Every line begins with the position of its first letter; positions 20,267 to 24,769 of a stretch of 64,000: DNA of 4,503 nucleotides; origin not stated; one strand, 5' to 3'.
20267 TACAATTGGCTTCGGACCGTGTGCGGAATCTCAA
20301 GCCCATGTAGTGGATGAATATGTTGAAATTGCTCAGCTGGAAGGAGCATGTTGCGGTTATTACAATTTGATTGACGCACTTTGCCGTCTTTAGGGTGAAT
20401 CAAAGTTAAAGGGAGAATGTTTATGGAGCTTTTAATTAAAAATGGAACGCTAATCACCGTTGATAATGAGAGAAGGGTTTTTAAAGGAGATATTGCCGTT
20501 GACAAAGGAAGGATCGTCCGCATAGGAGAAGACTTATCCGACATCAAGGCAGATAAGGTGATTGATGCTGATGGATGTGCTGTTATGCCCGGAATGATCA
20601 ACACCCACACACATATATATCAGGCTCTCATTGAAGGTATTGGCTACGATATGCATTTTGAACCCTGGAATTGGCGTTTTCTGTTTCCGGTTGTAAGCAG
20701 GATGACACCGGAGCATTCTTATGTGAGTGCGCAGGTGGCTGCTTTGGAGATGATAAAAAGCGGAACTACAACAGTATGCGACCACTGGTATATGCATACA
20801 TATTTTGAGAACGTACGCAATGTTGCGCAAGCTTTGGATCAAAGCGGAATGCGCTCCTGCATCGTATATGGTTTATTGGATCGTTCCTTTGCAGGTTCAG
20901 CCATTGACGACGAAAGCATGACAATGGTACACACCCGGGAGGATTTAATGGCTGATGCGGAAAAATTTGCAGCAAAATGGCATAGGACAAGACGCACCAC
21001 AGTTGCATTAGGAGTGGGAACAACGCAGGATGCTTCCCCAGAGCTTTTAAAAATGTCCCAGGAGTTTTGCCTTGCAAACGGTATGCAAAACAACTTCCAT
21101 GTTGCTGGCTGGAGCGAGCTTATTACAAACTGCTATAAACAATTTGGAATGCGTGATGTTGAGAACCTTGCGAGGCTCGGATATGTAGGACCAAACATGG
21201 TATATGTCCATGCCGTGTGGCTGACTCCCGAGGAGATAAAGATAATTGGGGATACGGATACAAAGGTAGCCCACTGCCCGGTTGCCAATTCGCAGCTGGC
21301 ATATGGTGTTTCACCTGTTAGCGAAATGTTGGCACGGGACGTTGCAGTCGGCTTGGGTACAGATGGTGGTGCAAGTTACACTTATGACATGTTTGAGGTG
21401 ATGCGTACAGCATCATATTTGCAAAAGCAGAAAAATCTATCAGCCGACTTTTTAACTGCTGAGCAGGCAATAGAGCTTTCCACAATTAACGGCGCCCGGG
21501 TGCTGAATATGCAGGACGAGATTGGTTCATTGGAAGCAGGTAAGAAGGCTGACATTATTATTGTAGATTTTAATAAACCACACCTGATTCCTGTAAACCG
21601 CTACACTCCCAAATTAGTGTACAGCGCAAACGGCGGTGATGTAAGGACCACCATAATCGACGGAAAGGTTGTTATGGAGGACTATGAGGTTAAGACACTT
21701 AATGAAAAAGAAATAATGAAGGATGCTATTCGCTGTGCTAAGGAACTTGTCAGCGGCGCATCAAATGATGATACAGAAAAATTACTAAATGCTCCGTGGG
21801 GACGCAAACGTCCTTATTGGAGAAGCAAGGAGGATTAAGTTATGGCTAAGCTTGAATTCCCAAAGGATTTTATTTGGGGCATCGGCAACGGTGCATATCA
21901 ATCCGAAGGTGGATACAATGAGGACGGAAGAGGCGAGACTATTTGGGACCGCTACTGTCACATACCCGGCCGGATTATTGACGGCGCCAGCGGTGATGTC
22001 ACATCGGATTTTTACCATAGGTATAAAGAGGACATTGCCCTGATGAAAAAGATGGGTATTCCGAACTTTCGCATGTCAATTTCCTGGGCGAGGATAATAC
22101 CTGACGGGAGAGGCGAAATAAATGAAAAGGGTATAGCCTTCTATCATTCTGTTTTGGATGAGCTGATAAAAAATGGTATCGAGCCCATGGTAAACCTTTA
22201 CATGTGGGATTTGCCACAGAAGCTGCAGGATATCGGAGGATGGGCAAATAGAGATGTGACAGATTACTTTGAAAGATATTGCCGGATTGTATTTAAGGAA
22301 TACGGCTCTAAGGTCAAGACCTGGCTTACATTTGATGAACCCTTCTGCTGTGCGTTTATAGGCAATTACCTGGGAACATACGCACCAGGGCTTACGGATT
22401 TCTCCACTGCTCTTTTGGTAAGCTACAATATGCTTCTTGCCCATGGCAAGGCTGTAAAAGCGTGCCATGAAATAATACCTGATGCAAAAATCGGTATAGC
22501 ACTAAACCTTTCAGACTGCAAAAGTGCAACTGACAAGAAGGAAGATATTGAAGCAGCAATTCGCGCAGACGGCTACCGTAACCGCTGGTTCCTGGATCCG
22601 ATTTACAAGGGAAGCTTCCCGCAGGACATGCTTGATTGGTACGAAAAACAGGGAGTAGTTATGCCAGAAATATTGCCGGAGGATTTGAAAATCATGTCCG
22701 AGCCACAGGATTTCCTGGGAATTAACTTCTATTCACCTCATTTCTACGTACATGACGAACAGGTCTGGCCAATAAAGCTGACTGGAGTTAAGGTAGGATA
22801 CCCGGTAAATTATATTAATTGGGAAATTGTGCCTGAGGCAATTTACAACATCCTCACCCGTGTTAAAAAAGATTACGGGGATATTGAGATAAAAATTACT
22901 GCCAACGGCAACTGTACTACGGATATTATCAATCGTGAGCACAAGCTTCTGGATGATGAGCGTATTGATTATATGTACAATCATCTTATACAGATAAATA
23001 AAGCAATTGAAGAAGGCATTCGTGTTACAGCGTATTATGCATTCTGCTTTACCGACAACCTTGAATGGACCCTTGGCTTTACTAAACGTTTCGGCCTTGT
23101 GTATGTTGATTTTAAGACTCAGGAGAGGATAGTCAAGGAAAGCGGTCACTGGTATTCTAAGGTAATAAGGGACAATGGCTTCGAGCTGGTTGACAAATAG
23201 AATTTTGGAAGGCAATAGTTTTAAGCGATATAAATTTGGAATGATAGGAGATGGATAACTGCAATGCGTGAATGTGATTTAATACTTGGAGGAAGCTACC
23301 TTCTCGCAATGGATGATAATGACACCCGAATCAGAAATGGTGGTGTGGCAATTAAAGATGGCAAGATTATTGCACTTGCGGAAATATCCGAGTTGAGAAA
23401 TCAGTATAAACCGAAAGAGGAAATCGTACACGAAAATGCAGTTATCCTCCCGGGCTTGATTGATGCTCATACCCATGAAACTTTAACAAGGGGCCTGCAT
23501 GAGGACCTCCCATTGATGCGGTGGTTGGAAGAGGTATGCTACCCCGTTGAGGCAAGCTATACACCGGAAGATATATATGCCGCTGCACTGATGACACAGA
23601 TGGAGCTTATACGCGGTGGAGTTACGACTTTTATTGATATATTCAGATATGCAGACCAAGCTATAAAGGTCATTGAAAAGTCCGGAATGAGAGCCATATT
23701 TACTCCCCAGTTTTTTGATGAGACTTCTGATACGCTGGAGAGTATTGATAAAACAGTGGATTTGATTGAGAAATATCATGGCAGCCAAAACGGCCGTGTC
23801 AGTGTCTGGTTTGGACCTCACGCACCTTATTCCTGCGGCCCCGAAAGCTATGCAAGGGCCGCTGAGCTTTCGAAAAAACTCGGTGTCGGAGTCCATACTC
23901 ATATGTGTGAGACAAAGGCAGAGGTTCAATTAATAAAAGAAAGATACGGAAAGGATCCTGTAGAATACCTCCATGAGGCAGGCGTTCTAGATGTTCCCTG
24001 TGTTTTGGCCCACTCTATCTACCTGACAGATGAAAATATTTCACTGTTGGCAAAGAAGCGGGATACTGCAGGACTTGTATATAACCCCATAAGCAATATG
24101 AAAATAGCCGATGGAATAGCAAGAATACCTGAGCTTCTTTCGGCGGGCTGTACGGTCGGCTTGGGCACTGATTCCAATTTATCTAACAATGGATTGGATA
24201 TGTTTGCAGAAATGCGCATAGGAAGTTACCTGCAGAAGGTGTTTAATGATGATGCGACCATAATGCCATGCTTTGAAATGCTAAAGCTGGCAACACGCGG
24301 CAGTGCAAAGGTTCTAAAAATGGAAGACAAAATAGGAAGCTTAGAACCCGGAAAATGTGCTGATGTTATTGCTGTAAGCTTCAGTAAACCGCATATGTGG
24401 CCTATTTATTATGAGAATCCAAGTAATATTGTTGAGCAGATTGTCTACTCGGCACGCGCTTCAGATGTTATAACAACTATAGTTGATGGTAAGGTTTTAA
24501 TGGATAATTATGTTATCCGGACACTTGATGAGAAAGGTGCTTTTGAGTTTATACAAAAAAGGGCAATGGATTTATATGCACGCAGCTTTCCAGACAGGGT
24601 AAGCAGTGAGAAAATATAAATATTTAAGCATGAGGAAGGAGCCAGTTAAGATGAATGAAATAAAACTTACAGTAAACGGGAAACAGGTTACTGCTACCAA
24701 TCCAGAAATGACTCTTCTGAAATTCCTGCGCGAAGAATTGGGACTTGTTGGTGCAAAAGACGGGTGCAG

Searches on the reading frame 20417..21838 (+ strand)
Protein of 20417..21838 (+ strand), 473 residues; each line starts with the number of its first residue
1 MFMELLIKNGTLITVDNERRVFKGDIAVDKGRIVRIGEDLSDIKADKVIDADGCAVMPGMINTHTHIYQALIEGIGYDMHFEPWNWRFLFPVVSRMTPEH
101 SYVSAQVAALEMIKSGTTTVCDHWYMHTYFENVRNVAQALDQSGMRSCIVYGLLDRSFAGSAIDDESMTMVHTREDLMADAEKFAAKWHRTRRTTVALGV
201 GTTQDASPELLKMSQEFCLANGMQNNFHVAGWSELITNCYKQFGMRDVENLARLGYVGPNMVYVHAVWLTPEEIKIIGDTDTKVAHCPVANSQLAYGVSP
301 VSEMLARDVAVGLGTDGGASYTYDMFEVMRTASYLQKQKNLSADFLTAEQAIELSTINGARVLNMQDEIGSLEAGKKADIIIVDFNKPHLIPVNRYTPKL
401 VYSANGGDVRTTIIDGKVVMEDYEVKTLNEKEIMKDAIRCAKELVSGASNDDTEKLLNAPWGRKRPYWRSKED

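Call 4: search_protein_families(library=pfam, proteins=[window:20417-21838:+])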
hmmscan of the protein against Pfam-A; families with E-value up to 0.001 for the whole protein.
window:20417-21838:+ (473 aa): 2 families
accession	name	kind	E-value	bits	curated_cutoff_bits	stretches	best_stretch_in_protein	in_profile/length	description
PF01979.26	Amidohydro_1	-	1.1e-63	216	25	1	56-419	2-345/345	Amidohydrolase family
PF07969.17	Amidohydro_3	-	6.9e-22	79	29.7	2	209-419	263-471/472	Amidohydrolase family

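Call 5: search_protein_families(library=ncbifam, proteins=[window:20417-21838:+])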
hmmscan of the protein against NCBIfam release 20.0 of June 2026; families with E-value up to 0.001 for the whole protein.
window:20417-21838:+ (473 aa): 78 families (the best 25 are shown)
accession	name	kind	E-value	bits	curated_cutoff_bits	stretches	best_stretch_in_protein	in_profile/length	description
NF004701.0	PRK06038.1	equivalog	5.8e-108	361.4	609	1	4-446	5-428/432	N-ethylammeline chlorohydrolase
NF005557.0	PRK07228.1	equivalog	5.5e-95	318.7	522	1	4-448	2-441/445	5'-deoxyadenosine deaminase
NF006252.0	PRK08393.1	equivalog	8.9e-89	298.4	617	1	3-443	1-422/424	N-ethylammeline chlorohydrolase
NF006055.0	PRK08203.1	equivalog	2.6e-81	273.5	532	1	5-447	7-453/455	8-oxoguanine deaminase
NF006549.0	PRK09045.1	equivalog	7.7e-79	265.4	540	1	3-442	8-437/444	TRZ/ATZ family hydrolase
NF009059.0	PRK12393.1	equivalog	7.3e-72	242.5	543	1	3-446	5-457/460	amidohydrolase family protein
NF005540.0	PRK07203.1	equivalog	4e-70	236.7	444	1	5-444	2-438/444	putative aminohydrolase SsnA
NF004995.0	PRK06380.1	subfamily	7.4e-68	229.4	567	1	3-435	1-414/418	metal-dependent hydrolase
TIGR03314.1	Se_ssnA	subfamily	7.9e-68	229.3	455.5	1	5-444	1-437/441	putative selenium metabolism protein SsnA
NF012037.0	PRK15493.1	equivalog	1.2e-67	228.6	779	1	8-443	6-432/435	bifunctional S-methyl-5'-thioadenosine deaminase/S-adenosylhomocysteine deaminase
NF006056.0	PRK08204.1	subfamily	3.2e-67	227.2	391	1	4-448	4-444/449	hypothetical protein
NF005211.0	PRK06687.1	equivalog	1.7e-62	211.5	703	1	10-428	7-417/419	TRZ/ATZ family protein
NF006681.0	PRK09229.1-2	equivalog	9.2e-53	179.6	362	1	23-435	21-441/451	formimidoylglutamate deiminase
TIGR02967.1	guan_deamin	equivalog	3.7e-47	161.2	375.4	1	26-389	9-366/401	guanine deaminase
NF006679.0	PRK09228.1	subfamily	7.3e-43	146.9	351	1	23-391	31-393/433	guanine deaminase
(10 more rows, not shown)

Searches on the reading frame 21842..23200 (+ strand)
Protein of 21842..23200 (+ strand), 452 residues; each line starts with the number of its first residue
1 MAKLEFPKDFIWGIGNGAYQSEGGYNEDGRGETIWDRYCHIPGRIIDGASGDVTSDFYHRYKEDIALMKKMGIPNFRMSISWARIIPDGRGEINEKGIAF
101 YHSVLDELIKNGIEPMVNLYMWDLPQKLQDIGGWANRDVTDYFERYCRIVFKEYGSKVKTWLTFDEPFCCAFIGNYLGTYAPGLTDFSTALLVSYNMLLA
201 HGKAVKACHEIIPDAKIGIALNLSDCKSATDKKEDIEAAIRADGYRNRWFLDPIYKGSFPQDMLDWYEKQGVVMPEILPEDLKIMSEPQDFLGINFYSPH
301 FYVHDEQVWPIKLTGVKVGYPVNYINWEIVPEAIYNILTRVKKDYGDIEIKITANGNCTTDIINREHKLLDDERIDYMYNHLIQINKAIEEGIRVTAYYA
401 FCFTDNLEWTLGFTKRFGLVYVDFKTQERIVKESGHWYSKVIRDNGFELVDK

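Call 4: search_protein_families(library=pfam, proteins=[window:21842-23200:+])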
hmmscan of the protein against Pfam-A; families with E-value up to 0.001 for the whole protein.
window:21842-23200:+ (452 aa): 1 family
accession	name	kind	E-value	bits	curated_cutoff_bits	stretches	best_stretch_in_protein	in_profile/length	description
PF00232.24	Glyco_hydro_1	-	2.2e-160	534.5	22.6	1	5-447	4-453/453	Glycosyl hydrolase family 1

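Call 5: search_protein_families(library=ncbifam, proteins=[window:21842-23200:+])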
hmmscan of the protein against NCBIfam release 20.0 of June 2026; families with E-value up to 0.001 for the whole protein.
window:21842-23200:+ (452 aa): 8 families
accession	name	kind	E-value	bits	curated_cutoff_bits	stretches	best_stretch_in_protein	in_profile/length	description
TIGR03356.1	BGL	equivalog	5.9e-160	532.8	478.5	1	6-438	1-427/427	GH1 family beta-glucosidase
NF010036.0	PRK13511.1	subfamily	1.1e-105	353.9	610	1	5-444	4-465/469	6-phospho-beta-galactosidase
TIGR01233.1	lacG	equivalog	1e-84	285.1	561.2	2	6-299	4-300/472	6-phospho-beta-galactosidase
NF007154.0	PRK09589.1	subfamily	5e-64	216.8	624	1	5-448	3-475/476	6-phospho-beta-glucosidase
NF007356.0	PRK09852.1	subfamily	3.4e-63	214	623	1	5-449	3-473/474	6-phospho-beta-glucosidase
NF007158.0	PRK09593.1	subfamily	1.8e-62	211.6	639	1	2-449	2-477/478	6-phospho-beta-glucosidase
NF011589.0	PRK15014.1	subfamily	7.5e-57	193.6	686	1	1-448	1-476/477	6-phospho-beta-glucosidase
NF041004.1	Beta_gal_BgaS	equivalog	9.8e-46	156.3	475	2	93-446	123-467/479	beta-galactosidase BgaS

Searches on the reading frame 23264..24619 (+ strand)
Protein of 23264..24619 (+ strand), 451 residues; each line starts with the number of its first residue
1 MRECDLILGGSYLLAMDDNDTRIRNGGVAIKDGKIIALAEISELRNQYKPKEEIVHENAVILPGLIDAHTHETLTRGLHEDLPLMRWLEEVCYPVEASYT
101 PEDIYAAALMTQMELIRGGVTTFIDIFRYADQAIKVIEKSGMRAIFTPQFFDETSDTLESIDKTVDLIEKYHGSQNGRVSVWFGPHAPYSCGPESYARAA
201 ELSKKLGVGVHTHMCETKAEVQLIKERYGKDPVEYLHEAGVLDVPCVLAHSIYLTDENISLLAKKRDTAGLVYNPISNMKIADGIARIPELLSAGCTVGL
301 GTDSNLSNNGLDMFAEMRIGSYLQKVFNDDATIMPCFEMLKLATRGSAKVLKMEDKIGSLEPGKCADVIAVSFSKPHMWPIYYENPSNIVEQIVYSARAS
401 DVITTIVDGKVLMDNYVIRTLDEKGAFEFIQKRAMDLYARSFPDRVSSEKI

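Call 4: search_protein_families(library=pfam, proteins=[window:23264-24619:+])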
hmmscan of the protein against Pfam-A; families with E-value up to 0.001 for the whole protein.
window:23264-24619:+ (451 aa): 2 families
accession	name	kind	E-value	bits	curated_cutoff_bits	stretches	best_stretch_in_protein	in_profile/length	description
PF01979.26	Amidohydro_1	-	2.7e-66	224.6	25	1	60-411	1-344/345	Amidohydrolase family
PF07969.17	Amidohydro_3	-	1.8e-16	61.1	29.7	1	182-412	245-471/472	Amidohydrolase family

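Call 5: search_protein_families(library=ncbifam, proteins=[window:23264-24619:+])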
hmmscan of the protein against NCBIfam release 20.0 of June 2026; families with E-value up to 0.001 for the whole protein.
window:23264-24619:+ (451 aa): 44 families (the best 25 are shown)
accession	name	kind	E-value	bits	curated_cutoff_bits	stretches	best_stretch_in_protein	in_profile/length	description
NF004701.0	PRK06038.1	equivalog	1.5e-110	369.9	609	1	4-440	4-429/432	N-ethylammeline chlorohydrolase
NF005557.0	PRK07228.1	equivalog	3.5e-105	352.3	522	1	15-427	12-427/445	5'-deoxyadenosine deaminase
NF006549.0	PRK09045.1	equivalog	3.5e-99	332.4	540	1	2-425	6-427/444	TRZ/ATZ family hydrolase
NF006252.0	PRK08393.1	equivalog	1.8e-93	313.9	617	1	24-432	19-418/424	N-ethylammeline chlorohydrolase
NF005211.0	PRK06687.1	equivalog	2.5e-79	267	703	1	17-414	13-410/419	TRZ/ATZ family protein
NF012037.0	PRK15493.1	equivalog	4.5e-78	263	779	1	13-424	10-420/435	bifunctional S-methyl-5'-thioadenosine deaminase/S-adenosylhomocysteine deaminase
NF004995.0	PRK06380.1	subfamily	5.2e-75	253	567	1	14-424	10-410/418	metal-dependent hydrolase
NF006055.0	PRK08203.1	equivalog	1.2e-69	235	532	1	7-439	8-452/455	8-oxoguanine deaminase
NF005540.0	PRK07203.1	equivalog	2e-60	204.7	444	1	6-440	2-441/444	putative aminohydrolase SsnA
TIGR03314.1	Se_ssnA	subfamily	5.6e-57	193.5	455.5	1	6-440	1-440/441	putative selenium metabolism protein SsnA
NF006056.0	PRK08204.1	subfamily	3e-54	184.5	391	1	7-418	6-421/449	hypothetical protein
TIGR02967.1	guan_deamin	equivalog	7.5e-51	173.4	375.4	1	23-388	4-377/401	guanine deaminase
NF009059.0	PRK12393.1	equivalog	1.5e-47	162.4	543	1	20-424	23-442/460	amidohydrolase family protein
NF006679.0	PRK09228.1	subfamily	2.8e-45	154.8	351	1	22-396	28-410/433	guanine deaminase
NF006681.0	PRK09229.1-2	equivalog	2.7e-42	145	362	2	175-420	196-432/451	formimidoylglutamate deiminase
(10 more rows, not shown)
